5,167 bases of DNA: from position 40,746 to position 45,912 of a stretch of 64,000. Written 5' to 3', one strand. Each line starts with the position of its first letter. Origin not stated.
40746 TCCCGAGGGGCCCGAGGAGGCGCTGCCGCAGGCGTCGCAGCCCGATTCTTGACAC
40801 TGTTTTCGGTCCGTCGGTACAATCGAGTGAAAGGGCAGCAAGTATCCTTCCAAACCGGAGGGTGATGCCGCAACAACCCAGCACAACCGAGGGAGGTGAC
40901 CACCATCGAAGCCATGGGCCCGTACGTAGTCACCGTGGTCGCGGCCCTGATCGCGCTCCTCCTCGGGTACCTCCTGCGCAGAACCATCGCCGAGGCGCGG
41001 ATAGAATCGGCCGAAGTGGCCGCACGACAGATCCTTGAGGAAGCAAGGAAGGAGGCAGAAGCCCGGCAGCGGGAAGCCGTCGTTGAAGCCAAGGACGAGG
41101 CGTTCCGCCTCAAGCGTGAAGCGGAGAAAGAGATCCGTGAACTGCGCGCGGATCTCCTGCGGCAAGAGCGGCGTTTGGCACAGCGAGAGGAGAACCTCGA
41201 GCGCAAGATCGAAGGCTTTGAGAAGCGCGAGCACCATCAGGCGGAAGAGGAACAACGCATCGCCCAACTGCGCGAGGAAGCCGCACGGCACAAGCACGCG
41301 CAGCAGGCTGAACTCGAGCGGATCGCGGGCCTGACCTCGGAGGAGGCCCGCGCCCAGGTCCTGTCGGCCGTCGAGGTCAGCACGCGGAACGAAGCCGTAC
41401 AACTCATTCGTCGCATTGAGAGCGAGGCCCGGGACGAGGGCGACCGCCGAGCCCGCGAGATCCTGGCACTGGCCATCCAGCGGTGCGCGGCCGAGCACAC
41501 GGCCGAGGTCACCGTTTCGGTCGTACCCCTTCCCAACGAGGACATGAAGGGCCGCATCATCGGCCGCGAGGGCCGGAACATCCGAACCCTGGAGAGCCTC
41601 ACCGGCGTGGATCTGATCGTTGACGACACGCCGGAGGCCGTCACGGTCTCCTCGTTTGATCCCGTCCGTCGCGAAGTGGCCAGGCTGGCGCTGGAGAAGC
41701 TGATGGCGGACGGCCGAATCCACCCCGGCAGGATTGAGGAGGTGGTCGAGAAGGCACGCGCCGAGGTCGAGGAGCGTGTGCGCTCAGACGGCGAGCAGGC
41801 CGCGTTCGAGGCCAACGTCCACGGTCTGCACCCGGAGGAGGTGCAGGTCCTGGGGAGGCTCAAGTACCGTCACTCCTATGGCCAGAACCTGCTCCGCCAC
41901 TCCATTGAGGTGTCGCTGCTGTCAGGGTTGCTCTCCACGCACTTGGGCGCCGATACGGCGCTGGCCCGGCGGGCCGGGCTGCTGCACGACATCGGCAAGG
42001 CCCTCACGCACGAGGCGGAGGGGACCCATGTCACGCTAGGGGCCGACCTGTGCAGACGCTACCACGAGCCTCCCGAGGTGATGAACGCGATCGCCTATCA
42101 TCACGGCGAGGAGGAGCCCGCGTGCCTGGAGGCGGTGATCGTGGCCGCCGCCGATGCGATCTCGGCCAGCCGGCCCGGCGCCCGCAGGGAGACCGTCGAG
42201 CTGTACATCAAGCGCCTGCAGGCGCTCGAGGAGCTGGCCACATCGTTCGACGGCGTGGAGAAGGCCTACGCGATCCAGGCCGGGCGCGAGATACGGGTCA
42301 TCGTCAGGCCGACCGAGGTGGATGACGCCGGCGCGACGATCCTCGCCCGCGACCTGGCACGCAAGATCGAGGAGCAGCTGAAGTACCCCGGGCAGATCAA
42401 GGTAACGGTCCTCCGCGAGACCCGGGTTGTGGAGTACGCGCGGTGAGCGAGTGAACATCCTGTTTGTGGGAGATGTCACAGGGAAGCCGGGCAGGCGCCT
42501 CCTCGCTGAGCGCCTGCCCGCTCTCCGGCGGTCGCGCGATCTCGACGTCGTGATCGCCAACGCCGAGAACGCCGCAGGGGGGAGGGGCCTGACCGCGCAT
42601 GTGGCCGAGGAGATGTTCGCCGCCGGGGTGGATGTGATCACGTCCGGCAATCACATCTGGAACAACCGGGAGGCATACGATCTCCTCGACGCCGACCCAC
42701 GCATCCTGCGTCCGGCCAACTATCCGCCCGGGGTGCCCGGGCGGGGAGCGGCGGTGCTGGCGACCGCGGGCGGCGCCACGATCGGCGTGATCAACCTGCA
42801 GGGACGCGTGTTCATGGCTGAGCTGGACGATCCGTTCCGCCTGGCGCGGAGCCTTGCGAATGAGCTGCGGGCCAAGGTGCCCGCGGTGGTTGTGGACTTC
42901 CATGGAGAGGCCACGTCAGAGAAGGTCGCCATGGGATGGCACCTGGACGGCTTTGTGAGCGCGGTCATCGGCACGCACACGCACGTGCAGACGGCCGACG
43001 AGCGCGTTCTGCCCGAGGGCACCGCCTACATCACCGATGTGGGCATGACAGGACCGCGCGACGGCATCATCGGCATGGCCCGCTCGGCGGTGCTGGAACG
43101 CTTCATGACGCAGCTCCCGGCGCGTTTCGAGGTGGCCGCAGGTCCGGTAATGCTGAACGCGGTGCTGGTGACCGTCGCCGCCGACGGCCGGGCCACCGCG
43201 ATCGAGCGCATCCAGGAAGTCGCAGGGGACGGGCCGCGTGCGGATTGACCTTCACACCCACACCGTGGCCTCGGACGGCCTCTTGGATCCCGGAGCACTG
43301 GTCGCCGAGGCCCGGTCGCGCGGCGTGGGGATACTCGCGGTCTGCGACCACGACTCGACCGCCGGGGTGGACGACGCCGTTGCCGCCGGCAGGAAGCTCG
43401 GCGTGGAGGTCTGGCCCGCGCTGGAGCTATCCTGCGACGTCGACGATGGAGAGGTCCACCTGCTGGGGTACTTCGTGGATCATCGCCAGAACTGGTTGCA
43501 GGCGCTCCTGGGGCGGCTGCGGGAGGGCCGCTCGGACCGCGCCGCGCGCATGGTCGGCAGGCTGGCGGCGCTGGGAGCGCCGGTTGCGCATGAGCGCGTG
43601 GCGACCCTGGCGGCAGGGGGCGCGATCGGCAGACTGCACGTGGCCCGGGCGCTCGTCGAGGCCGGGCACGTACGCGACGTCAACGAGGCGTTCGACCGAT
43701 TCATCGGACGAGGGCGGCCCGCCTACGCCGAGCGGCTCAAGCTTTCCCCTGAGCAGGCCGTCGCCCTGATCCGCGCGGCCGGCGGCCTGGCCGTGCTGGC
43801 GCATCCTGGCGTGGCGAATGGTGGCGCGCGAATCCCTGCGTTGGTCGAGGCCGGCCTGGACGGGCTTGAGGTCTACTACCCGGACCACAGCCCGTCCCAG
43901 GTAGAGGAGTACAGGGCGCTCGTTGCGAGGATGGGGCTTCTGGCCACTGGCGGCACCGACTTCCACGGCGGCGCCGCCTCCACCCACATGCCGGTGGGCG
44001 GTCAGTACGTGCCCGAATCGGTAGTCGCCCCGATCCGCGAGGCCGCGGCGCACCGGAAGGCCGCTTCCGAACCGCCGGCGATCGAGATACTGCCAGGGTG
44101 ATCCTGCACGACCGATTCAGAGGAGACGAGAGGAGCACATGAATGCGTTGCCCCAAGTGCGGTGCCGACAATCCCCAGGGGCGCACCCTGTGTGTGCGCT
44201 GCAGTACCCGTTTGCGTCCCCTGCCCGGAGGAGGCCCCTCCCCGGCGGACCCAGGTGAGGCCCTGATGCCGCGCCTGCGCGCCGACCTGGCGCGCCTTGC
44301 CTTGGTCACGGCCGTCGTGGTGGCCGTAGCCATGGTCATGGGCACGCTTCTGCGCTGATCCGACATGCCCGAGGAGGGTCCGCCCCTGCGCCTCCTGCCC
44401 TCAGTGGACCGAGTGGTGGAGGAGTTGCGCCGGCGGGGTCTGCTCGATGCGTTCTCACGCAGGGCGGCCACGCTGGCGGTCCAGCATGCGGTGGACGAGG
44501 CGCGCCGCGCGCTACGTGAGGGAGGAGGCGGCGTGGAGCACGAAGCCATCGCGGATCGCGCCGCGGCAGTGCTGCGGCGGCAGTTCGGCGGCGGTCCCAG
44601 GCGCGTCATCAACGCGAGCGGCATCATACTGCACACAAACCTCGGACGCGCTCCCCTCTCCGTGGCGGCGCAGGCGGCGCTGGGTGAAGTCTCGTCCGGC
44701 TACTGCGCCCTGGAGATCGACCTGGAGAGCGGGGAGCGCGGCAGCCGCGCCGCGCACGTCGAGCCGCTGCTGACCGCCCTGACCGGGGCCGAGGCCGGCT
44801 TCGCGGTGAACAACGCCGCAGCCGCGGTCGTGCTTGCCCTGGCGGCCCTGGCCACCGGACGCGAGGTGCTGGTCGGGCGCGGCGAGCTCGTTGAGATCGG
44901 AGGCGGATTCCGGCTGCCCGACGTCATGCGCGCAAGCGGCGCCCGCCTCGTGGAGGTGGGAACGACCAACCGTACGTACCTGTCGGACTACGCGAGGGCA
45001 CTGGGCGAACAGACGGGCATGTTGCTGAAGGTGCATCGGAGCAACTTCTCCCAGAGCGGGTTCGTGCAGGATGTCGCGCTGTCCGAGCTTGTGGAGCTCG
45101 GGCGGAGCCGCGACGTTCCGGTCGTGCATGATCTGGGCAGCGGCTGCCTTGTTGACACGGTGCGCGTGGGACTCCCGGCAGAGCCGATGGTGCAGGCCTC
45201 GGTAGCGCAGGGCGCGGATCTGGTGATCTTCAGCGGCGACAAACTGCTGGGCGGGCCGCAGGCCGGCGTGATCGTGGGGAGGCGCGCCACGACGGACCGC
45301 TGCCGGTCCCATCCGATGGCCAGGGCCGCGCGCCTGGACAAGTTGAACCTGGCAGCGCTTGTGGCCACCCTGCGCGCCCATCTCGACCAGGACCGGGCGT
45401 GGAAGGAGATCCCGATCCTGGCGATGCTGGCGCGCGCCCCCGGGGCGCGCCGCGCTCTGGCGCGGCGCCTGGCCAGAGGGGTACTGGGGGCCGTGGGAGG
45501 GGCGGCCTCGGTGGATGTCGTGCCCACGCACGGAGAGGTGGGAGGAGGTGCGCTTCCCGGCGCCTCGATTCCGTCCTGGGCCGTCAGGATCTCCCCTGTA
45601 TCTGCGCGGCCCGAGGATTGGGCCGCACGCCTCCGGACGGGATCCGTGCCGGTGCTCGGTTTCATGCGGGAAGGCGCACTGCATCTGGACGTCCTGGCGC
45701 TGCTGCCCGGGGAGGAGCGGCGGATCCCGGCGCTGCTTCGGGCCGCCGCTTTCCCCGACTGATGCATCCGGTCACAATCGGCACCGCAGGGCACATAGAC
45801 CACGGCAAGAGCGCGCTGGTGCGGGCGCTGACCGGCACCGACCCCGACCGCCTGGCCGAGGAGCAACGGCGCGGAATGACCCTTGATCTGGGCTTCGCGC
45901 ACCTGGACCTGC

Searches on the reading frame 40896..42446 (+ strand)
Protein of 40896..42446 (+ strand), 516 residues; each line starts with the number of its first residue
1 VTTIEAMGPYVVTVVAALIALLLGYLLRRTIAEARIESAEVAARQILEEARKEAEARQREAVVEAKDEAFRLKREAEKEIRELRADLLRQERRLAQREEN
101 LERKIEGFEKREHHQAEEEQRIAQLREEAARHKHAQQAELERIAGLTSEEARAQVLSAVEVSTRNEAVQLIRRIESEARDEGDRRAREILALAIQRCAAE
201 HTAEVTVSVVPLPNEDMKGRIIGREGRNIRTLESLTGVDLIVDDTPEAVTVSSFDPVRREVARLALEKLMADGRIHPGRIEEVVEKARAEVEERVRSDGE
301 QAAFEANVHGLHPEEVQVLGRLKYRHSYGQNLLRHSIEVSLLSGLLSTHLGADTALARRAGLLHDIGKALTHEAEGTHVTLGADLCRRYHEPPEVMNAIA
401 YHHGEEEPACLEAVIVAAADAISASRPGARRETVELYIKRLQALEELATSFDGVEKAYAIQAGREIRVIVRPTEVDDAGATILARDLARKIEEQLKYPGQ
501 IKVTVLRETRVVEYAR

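Call 53: search_protein_families(library=pfam, proteins=[window:40896-42446:+], max_evalue=0.00001)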
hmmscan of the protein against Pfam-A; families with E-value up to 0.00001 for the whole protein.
window:40896-42446:+ (516 aa): 3 families
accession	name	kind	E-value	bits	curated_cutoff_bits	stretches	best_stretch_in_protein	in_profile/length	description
PF12072.13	RNase_Y_N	-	2.9e-54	184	32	1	11-201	4-201/201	RNase Y N-terminal region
PF01966.28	HD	-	2.5e-19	70.1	22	1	333-424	2-115/116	HD domain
PF00013.35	KH_1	-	1.8e-07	31.2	21.5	1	211-266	5-64/66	KH domain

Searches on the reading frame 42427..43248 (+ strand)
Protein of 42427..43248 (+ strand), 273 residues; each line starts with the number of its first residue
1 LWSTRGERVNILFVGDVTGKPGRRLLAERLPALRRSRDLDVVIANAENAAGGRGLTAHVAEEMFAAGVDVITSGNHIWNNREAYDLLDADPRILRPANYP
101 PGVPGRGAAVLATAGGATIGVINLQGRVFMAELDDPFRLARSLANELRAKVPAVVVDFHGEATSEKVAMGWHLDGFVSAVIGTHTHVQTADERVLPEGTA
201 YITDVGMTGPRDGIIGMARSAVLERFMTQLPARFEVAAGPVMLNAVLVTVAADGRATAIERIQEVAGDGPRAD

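Call 53: search_protein_families(library=pfam, proteins=[window:42427-43248:+], max_evalue=0.00001)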
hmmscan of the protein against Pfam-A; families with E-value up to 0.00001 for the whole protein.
window:42427-43248:+ (273 aa): 2 families
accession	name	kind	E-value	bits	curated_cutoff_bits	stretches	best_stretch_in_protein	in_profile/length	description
PF13277.11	YmdB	-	7e-107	356.8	27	1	12-262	1-253/253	YmdB-like protein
PF00149.33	Metallophos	-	1.7e-07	32.3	21.5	1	10-187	2-190/191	Calcineurin-like phosphoesterase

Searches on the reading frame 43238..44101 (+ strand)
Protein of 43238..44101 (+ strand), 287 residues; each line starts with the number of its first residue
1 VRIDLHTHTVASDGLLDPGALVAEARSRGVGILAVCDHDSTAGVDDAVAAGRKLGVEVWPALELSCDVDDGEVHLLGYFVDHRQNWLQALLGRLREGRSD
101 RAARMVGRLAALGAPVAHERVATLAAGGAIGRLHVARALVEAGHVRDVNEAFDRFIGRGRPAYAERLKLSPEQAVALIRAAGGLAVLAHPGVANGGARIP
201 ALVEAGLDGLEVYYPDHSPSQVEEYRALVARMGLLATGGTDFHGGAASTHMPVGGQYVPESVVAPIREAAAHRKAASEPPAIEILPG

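Call 53: search_protein_families(library=pfam, proteins=[window:43238-44101:+], max_evalue=0.00001)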
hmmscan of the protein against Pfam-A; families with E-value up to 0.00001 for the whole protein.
window:43238-44101:+ (287 aa): 1 family
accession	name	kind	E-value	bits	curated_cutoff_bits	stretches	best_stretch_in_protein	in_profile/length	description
PF02811.25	PHP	-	3.9e-07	31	26.4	1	4-67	1-66/164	PHP domain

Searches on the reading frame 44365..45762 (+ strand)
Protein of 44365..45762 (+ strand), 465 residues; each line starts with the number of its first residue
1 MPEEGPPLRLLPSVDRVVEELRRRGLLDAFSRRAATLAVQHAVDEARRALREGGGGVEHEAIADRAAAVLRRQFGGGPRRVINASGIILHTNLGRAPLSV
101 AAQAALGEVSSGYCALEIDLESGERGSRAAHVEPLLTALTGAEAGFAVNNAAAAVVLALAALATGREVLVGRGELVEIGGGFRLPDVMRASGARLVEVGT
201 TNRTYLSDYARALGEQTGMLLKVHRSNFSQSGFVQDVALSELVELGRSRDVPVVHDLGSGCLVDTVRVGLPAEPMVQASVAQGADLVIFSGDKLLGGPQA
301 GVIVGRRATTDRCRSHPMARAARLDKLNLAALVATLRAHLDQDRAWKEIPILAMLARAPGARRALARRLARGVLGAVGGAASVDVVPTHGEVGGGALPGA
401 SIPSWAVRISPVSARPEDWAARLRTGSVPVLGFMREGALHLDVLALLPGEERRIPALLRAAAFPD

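Call 8: search_protein_families(library=pfam, proteins=[window:44365-45762:+])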
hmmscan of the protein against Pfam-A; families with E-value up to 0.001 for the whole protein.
window:44365-45762:+ (465 aa): 2 families
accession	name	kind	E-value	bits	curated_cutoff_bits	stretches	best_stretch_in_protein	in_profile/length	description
PF03841.19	SelA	-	3.4e-132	441.4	22.8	1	81-445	1-365/367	L-seryl-tRNA selenium transferase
PF12390.13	Se-cys_synth_N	-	7.9e-05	23.1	22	1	8-47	1-40/40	Selenocysteine synthase N terminal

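Call 9: search_protein_families(library=ncbifam, proteins=[window:44365-45762:+])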
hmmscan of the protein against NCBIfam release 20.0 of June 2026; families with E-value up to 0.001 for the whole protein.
window:44365-45762:+ (465 aa): 11 families
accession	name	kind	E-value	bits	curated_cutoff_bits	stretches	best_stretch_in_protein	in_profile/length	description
TIGR00474.1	selA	equivalog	3.7e-155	517.2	267.9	1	8-458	1-453/455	L-seryl-tRNA(Sec) selenium transferase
NF047797.1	glminPNH3LysDgaE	equivalog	5.7e-21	74.9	600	1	77-362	8-281/367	D-glucosaminate-6-phosphate ammonia lyase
TIGR01437.1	selA_rel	subfamily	4.4e-18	65.3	385.3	1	79-343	8-261/363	DgaE family pyridoxal phosphate-dependent ammonia lyase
TIGR03576.1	pyridox_MJ0158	hypoth_equivalog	2.2e-07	30.4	304.45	1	234-336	152-247/346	TIGR03576 family pyridoxal phosphate-dependent enzyme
NF005870.0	PRK07810.1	equivalog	1.3e-05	23.9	618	1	135-302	81-227/406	O-succinylhomoserine sulfhydrylase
NF004821.0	PRK06176.1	equivalog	1.6e-05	23.9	642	1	132-311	55-212/380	cystathionine gamma-synthase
NF043007.1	CysBLyMetC_Staph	equivalog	6.7e-05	22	700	1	131-306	55-208/378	cystathionine beta-lyase MetC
TIGR01325.1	O_suc_HS_sulf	equivalog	7.4e-05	21.5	510.05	1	132-315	59-225/380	O-succinylhomoserine sulfhydrylase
NF005695.0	PRK07503.1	equivalog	0.00014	20.7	666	1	132-316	70-237/403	methionine gamma-lyase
NF006095.0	PRK08247.1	equivalog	0.00027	19.8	585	0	132-305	58-209/369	methionine biosynthesis PLP-dependent protein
NF005976.0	PRK08064.1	equivalog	0.00032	19.8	627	0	131-306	58-211/390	cystathionine beta-lyase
